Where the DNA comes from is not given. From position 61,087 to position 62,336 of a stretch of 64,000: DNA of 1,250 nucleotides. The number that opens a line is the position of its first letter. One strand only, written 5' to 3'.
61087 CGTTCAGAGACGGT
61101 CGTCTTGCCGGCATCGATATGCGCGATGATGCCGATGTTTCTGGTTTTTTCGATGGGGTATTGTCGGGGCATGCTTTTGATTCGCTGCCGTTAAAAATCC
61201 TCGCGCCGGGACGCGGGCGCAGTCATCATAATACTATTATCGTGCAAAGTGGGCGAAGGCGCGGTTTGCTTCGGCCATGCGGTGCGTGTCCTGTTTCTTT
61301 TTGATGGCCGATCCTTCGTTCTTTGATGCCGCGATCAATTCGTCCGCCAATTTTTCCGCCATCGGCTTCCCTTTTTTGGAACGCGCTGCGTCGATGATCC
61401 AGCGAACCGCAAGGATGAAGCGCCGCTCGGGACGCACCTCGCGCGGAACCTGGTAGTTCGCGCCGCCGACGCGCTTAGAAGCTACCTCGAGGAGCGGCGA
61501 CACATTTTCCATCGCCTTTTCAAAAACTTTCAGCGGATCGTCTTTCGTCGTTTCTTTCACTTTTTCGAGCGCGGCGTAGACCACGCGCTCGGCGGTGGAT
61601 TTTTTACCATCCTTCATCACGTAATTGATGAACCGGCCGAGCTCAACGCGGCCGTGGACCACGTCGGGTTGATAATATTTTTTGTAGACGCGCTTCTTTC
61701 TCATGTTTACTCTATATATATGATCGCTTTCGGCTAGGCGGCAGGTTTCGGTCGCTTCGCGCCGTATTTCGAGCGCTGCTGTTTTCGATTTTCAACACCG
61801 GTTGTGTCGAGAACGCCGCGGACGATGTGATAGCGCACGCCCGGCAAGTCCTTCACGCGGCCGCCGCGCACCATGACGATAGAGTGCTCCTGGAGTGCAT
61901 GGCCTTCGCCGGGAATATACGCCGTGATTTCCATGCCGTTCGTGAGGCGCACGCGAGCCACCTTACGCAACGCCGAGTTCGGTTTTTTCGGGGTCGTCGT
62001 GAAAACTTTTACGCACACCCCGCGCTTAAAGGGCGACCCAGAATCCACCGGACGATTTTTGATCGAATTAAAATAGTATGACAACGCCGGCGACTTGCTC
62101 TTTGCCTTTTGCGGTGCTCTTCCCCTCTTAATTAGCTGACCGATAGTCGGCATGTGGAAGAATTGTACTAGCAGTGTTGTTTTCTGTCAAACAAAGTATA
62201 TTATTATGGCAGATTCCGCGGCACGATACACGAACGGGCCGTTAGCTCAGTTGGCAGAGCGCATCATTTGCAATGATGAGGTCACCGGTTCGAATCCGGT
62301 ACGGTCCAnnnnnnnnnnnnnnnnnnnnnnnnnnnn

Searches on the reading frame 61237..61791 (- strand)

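Call 27: search_protein_families(library=pfam, proteins=[window:61237-61791:-], max_evalue=0.001)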
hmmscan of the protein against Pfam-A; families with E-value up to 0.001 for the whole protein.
window:61237-61791:- (184 aa): 1 family
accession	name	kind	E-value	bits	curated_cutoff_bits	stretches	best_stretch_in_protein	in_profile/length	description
PF00177.27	Ribosomal_S7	-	8.8e-60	201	24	1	30-177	1-148/148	Ribosomal protein S7p/S5e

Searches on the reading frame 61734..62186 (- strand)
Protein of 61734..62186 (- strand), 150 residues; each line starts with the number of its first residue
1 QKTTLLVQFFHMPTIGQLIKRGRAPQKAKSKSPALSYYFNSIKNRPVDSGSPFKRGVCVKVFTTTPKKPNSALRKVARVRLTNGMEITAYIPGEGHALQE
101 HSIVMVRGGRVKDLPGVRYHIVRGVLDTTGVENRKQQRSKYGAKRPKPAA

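Call 27: search_protein_families(library=pfam, proteins=[window:61734-62186:-], max_evalue=0.001)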
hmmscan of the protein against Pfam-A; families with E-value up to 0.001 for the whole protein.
window:61734-62186:- (150 aa): 1 family
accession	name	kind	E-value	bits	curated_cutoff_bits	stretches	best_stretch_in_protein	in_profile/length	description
PF00164.32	Ribosom_S12_S23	-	1.8e-38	131.1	22.3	1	49-147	9-109/110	Ribosomal protein S12/S23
